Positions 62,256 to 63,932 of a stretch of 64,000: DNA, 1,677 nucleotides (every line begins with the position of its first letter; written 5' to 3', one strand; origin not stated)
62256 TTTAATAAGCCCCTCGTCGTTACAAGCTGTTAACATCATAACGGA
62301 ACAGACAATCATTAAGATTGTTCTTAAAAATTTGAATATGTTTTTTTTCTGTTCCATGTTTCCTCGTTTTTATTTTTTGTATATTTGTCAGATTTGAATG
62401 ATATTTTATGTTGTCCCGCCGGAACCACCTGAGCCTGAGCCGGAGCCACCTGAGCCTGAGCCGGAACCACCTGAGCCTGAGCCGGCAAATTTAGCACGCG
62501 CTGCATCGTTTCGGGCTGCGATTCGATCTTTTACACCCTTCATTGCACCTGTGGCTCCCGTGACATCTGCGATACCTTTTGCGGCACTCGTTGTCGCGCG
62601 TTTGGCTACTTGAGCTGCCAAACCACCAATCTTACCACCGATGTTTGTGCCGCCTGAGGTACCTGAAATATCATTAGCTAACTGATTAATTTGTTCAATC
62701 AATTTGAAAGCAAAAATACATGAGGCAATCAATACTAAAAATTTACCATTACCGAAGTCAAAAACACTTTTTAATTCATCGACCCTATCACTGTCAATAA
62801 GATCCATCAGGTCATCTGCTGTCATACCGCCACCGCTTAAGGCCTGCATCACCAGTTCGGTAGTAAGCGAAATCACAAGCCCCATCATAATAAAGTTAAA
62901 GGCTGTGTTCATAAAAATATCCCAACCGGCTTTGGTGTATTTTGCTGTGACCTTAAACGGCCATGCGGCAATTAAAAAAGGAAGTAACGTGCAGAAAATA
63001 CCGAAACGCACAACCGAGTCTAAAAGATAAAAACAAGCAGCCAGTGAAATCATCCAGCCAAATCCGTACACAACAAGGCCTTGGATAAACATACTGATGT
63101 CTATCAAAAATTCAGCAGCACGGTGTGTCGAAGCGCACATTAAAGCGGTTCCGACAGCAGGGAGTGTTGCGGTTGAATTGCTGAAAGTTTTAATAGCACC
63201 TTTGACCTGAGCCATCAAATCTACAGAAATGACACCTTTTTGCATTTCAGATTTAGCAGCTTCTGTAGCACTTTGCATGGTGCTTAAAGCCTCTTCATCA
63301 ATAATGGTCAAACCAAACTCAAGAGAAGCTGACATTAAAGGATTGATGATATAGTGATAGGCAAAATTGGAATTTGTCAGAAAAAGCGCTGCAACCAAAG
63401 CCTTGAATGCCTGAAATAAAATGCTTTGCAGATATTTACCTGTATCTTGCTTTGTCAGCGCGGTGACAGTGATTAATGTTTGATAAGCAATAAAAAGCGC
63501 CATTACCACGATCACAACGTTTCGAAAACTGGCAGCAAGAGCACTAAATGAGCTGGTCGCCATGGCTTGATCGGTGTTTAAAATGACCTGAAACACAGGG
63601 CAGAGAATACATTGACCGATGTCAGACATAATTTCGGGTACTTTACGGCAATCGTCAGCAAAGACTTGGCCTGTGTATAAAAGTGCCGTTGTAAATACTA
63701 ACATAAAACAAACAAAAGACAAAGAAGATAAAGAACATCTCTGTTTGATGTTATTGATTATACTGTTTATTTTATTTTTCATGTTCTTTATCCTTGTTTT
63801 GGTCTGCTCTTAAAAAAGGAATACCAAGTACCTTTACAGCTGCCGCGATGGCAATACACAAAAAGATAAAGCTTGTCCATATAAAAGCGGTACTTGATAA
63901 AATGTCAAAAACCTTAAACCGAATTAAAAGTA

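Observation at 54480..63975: Tight operon of four tandem VirB6/TrbL-like membrane units (five ORFs), resembling a Rickettsiales rvh-style T4SS channel array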

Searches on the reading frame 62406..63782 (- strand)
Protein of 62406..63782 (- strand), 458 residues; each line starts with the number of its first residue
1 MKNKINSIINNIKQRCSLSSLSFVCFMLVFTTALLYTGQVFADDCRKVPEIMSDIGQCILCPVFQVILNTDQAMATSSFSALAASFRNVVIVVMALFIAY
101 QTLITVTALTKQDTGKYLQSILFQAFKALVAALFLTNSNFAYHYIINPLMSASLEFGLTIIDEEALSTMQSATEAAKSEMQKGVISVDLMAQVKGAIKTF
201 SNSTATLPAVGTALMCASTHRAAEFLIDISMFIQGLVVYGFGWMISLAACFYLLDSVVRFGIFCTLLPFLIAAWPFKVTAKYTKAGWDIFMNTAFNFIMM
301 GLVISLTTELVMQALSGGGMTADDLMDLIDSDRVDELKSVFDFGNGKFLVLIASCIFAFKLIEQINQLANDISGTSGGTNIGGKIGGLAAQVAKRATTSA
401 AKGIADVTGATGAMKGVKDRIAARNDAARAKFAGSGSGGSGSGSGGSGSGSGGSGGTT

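Call 3: search_protein_families(library=pfam, proteins=[window:62406-63782:-], max_evalue=1)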
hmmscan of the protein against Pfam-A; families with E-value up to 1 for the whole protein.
window:62406-63782:- (458 aa): 0 families

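Call 8: find_homologous_proteins(query=window:62406-63782:-, max_evalue=0.001)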
Query window:62406-63782:- (458 aa): 87 proteins with E <= 0.001 among 8000 candidates.
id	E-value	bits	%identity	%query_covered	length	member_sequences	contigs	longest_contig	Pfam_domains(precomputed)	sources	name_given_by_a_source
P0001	4.6e-290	980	100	100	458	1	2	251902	-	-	-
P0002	2.7e-231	786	77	94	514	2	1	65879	-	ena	-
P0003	2.5e-201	687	72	95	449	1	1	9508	-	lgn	-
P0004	1.4e-149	517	60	88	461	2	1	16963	-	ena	-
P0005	1.7e-148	513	58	87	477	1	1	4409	-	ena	-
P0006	1.4e-145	504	58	85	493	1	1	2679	-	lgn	-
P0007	2.9e-145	503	56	89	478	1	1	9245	-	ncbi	-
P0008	9.1e-145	501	59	88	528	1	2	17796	-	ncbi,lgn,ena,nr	ncbi:MAG TPA: hypothetical protein DIC64_00815 [Alphaproteobacteria bacterium]|nr:hypothetical prote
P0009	6.1e-144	498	55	89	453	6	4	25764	-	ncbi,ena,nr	ncbi:MAG: hypothetical protein J6039_04195 [Alphaproteobacteria bacterium]|nr:hypothetical protein [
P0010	1.9e-142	493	61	80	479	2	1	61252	-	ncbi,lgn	-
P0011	8.8e-142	491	56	86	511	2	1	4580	-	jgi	-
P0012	6.8e-141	488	56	87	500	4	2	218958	-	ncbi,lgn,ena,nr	ncbi:MAG: hypothetical protein IJS26_02810 [Alphaproteobacteria bacterium]|nr:hypothetical protein [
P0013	1.6e-140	487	56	85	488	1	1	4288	-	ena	-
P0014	3.2e-140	486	58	86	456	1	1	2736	-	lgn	-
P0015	1.3e-138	481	57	88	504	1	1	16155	-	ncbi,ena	-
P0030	4.5e-132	459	57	85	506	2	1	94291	PF04610.20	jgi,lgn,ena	-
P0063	1.3e-117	412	47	89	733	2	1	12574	PF04610.20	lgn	-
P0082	5.8e-38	149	28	83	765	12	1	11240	-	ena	-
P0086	9.1e-10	56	23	73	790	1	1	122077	-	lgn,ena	-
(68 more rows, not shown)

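Call 10: find_encoding_contigs(protein=window:62406-63782:-, flank=10000, max_places=4)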
Protein window:62406-63782:- (458 aa): 5 contigs read that carry it; 2 places shown.
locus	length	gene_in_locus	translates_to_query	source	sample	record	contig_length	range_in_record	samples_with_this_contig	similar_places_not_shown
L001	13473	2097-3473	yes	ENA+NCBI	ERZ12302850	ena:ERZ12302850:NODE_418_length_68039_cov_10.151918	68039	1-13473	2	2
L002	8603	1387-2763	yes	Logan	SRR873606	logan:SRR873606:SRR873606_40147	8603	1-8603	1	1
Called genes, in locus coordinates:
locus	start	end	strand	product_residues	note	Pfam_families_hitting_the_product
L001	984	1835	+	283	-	-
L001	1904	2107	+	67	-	-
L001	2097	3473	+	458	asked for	-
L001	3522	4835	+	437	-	-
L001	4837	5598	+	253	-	-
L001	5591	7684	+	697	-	-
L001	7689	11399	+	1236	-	PF01551:Peptidase_M23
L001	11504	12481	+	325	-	PF01381:HTH_3, PF12844:HTH_19 (faint), PF13443:HTH_26 (faint), PF13560:HTH_31, PF01381:HTH_3 (weak), PF13560:HTH_31 (weak)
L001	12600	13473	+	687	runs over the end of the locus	-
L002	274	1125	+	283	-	-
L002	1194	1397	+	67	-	-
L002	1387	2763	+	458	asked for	-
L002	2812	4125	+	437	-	-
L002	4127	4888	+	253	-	-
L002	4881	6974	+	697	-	-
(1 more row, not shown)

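Call 12: search_protein_families(library=pfam, alignment_id=A1, max_evalue=0.01)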
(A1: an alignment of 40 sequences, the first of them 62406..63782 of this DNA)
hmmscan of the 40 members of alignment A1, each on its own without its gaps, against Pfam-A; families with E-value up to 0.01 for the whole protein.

A. member 1, window:62406-63782:- (458 aa): 0 families

B. families by the number of members that match (of 40 scanned): 2 families
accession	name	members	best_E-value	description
PF04610.19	TrbL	13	8.2e-06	TrbL/VirB6 plasmid conjugal transfer protein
PF19589.4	DUF6095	1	0.0075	Family of unknown function (DUF6095)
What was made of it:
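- On TrbL/VirB6 (PF04610): 13 of 40 U1 relatives hit PF04610 (call 12).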

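Call 13: search_solved_structures(query=A1, max_evalue=10, show_alignments=2)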
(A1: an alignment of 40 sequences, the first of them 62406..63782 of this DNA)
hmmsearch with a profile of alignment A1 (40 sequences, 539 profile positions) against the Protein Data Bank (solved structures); distinct sequences matched with E-value up to 10: 23.
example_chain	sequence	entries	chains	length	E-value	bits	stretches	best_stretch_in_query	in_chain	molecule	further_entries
9n7g_A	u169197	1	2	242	0.16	13.9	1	433-485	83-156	Protein S100-A7 FN3 chimera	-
6cuq_A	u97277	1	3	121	0.45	12.4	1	374-432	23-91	Macrophage migration inhibitory factor-like protein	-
8uqe_B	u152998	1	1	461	0.64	11.9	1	423-468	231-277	E3 ubiquitin-protein ligase RNF168,Ubiquitin-conjugating enzyme E2 D3,Histone H2B type 2-E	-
5j5v_B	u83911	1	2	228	0.7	11.8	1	395-508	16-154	tRNA nuclease CdiA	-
4liy_A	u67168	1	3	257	0.74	11.7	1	411-460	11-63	Fiber protein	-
4lad_B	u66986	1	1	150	0.77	11.6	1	432-484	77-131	E3 ubiquitin-protein ligase AMFR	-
8ga8_J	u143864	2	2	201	0.85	11.5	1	432-508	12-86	Transcriptional regulatory protein SAP30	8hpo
8v0d_B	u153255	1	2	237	0.87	11.5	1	429-475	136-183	Ubch5B-RING3 of MIB1 fusion protein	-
3odn_A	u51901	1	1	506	0.98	11.3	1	408-484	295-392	Dally-like protein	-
6xtz_A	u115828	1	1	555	1.1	11.1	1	427-484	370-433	Dally-like, isoform A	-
2l6h_A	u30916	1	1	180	1.2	11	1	401-466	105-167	Focal adhesion kinase 1, linker, Paxillin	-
9xai_6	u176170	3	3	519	1.3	10.9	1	432-522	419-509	Serine/threonine-protein kinase RIO1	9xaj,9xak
8xld_B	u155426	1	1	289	2.1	10.2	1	439-470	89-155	Nanobody(Staygold-S2G10)-Nanobody(Staygold-S4F1)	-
6hyg_A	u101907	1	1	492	3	9.7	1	432-471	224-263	IgHG1 and IgHG4 hybrid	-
9hih_L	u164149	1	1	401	3.2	9.6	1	444-507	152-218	mIL-2_LN35_S4B6_LC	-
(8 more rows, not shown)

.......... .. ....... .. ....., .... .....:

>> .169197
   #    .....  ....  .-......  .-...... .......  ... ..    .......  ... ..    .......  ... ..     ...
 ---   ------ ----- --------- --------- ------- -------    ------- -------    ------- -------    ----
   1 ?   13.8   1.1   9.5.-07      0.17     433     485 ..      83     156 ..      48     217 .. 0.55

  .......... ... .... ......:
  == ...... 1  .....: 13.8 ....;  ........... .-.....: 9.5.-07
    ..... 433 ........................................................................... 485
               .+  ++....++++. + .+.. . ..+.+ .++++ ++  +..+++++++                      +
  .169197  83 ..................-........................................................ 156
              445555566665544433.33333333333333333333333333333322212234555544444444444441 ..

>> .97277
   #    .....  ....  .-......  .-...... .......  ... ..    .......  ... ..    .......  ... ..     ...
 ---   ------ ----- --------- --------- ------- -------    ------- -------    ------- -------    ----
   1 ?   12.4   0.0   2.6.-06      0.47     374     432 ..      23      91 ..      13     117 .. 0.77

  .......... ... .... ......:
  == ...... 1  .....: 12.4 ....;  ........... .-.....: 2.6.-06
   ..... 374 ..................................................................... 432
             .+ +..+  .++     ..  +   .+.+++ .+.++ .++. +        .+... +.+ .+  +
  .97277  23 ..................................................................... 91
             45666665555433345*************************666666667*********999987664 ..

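Call 16: find_encoding_contigs(protein=P0012, flank=10000, max_places=2)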
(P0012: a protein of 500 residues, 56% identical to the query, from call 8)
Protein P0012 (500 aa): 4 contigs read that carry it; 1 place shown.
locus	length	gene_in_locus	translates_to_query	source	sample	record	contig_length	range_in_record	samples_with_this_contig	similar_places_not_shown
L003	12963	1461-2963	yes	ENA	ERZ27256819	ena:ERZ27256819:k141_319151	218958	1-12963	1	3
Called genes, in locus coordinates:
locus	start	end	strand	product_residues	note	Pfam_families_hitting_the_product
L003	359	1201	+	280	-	-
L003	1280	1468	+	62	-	-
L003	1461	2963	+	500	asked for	-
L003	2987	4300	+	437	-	-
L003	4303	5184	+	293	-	-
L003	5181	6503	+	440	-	-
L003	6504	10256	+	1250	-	PF01551:Peptidase_M23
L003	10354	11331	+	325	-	PF01381:HTH_3, PF12844:HTH_19 (faint), PF13443:HTH_26 (faint), PF13560:HTH_31 (weak), PF01381:HTH_3 (weak)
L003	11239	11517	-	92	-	-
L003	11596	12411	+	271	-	PF00318:Ribosomal_S2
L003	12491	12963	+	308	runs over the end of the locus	PF25025:EF-Ts_N (weak), PF00889:EF_TS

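Call 17: find_encoding_contigs(protein=P0030, flank=10000, max_places=2)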
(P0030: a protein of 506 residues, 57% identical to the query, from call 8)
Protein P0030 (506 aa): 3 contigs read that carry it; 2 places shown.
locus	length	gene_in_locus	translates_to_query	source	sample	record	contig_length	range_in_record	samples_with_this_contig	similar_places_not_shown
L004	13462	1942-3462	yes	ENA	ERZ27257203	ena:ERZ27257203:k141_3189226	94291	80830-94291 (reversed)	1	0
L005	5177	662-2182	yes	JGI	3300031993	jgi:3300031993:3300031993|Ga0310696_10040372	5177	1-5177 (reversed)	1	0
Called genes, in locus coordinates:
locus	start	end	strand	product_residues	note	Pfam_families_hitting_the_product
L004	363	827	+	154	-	-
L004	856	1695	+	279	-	-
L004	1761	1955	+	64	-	-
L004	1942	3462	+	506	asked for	PF04610:TrbL (weak)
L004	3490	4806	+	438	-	-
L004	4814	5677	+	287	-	-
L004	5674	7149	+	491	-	-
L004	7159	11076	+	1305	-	PF01551:Peptidase_M23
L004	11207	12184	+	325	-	PF01381:HTH_3, PF12844:HTH_19 (faint), PF13413:HTH_25 (faint), PF13443:HTH_26 (faint), PF13560:HTH_31 (weak), PF01381:HTH_3 (weak), PF13560:HTH_31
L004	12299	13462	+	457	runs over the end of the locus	-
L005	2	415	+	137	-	?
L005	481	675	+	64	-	-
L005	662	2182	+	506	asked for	PF04610:TrbL (weak)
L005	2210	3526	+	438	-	-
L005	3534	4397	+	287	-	-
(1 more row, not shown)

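Call 20: find_related_loci(query=A1, collection=genome_contigs, flank=10000)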
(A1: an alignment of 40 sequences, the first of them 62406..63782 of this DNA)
Query A1 (458 aa) in genome_contigs; peptide patterns used: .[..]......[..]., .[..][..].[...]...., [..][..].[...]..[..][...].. (x = any residue, [..] = any of these).
219 stretches matched a pattern; 174 encode a relative of the query (tblastn E <= 1e-3); the best 80 are kept; 80 distinct loci.
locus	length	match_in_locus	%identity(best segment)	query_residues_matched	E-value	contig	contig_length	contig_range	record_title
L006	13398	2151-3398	59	45-449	6e-156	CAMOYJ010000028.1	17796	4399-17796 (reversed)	MAG: uncultured Alphaproteobacteria bacterium isolate SRR873604_bin.135_metaWRAP_v1.3_MAG genome assembly, contig: NODE_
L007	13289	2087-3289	60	45-434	6e-154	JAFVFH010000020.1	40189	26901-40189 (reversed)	MAG: Alphaproteobacteria bacterium isolate RGIG5118 Roe_deer_Rumen.Co__c334373, whole genome shotgun sequence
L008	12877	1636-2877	56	35-441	2e-151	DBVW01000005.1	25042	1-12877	MAG TPA_asm: Alphaproteobacteria bacterium UBA1254 UBA1254_contig_45639, whole genome shotgun sequence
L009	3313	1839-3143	53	11-434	1e-155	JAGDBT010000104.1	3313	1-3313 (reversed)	MAG: Alphaproteobacteria bacterium isolate RGIG10323 Yak_Rumen.Co__c4494919, whole genome shotgun sequence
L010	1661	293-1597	53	11-434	3e-162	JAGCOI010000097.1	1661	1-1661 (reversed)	MAG: Alphaproteobacteria bacterium isolate RGIG9974 Yak_Reticulum-3__c556257, whole genome shotgun sequence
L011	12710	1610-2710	61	45-410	2e-148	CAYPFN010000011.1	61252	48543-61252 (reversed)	MAG TPA_asm: uncultured Azospirillaceae bacterium isolate SRP141132_co1_303 genome assembly, contig: NODE_244_length_612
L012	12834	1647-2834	56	37-434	8e-147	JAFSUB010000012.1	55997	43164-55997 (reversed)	MAG: Alphaproteobacteria bacterium isolate RGIG3474 Goat_Rumen.Co__c935313, whole genome shotgun sequence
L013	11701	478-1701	57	45-447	5e-146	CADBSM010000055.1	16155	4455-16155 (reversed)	MAG: uncultured proteobacterium isolate RUG14252 genome assembly, contig: RUG14252_asm_55, whole genome shotgun sequence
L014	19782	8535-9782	54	45-434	5e-137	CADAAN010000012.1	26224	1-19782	MAG: uncultured proteobacterium isolate RUG13121 genome assembly, contig: RUG13121_asm_12, whole genome shotgun sequence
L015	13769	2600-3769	56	45-440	1e-136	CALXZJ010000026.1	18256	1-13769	MAG: uncultured Alphaproteobacteria bacterium isolate BRZ_EQ__bin53 genome assembly, contig: BRZ_EQ__NODE_4767_length_18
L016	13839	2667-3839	56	45-434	1e-135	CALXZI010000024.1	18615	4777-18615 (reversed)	MAG: uncultured Alphaproteobacteria bacterium isolate BRZ_RN__bin68 genome assembly, contig: BRZ_RN__NODE_3495_length_18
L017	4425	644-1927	52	43-458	3e-137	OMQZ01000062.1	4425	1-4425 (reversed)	uncultured Rhodospirillaceae bacterium isolate RUG803 genome assembly, contig: k87_11758702, whole genome shotgun sequen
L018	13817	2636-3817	56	42-434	1e-132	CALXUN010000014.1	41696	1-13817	MAG: uncultured Alphaproteobacteria bacterium isolate BRZ_FB__bin86 genome assembly, contig: BRZ_FB__NODE_1225_length_41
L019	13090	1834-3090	51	23-420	8e-132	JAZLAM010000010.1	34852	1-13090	MAG: Alphaproteobacteria bacterium isolate T1900045076_TC20190070.MAGScoT_cleanbin_000006 SGB_4637_k141_1419660, whole g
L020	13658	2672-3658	58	45-372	2e-128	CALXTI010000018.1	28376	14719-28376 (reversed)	MAG: uncultured Alphaproteobacteria bacterium isolate BRZ_LA__bin12 genome assembly, contig: BRZ_LA__NODE_1088_length_28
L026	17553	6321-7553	53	45-451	2e-122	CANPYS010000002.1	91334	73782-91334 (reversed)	MAG: uncultured Alphaproteobacteria bacterium isolate Lapin-001__bin79 genome assembly, contig: Lapin-001__NODE_356_leng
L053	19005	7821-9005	36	45-420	7e-77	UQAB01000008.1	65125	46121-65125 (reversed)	uncultured Azospirillum sp. isolate UMGS63 genome assembly, contig: NODE_409_length_65125_cov_10.317258, whole genome sh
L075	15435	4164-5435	37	45-447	1e-71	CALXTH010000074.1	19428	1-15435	MAG: uncultured Alphaproteobacteria bacterium isolate E30__bin229 genome assembly, contig: E30__k127_3250102, whole geno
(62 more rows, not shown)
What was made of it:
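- On Rickettsiales rvh T4SS: The single genome_contigs scan was spent on the array itself (call 20). Scatocola, and a few bins carry other names (call 20).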

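Call 22: predict_structure(alignment_id=A1)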
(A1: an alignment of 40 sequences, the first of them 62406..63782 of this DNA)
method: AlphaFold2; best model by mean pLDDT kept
length: 458 residues; sequences in the alignment: 40
mean_pLDDT: 75.5   pTM: 0.68
mean pLDDT of the five models: 75.5, 75.0, 71.6, 70.0, 69.9
residues with pLDDT >= 90: 66; 70-90: 249; 50-70: 84; < 50: 59
segments of 3 or more residues with pLDDT < 50: 15-24, 37-40, 400-415, 434-458
pLDDT, mean of each block of 10 residues (from residue 1): 71 50 52 54 71 77 92 92 90 89 78 78 88 87 87 84 83 91 89 90 88 85 66 87 87 90 92 88 89 88 86 83 83 80 75 86 76 58 56 56 42 49 58 42 43 39
secondary structure, 60 per line:
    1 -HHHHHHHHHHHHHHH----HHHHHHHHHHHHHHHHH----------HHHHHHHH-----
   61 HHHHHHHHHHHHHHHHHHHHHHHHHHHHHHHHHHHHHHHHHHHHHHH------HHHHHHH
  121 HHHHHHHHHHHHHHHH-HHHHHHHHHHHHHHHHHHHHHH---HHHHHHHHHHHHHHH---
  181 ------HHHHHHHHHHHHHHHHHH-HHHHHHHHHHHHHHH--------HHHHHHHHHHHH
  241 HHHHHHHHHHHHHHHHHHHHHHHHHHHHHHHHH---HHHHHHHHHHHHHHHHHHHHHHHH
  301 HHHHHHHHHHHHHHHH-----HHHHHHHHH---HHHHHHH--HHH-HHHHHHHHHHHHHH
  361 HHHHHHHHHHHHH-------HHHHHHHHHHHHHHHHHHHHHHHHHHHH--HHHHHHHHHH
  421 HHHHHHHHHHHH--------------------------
elements in order: H2-16 H21-37 H48-55 H61-107 H114-136 H138-159 H163-177 H187-204 H206-220 H229-273 H277-316 H322-330 H334-340 H347-373 H381-408 H411-432
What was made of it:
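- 62406..63782 (-): U1 (O1, 458 aa): VirB6-like unit with a signal peptide, invariant Cys45/Cys58/Cys61, a core of about 5 hydrophobic helices and a Gly-rich basic C-terminal tail. AF2 model pLDDT 75.5 (call 22).
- On TrbL/VirB6 (PF04610): The model has pLDDT 75.5 (call 22).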
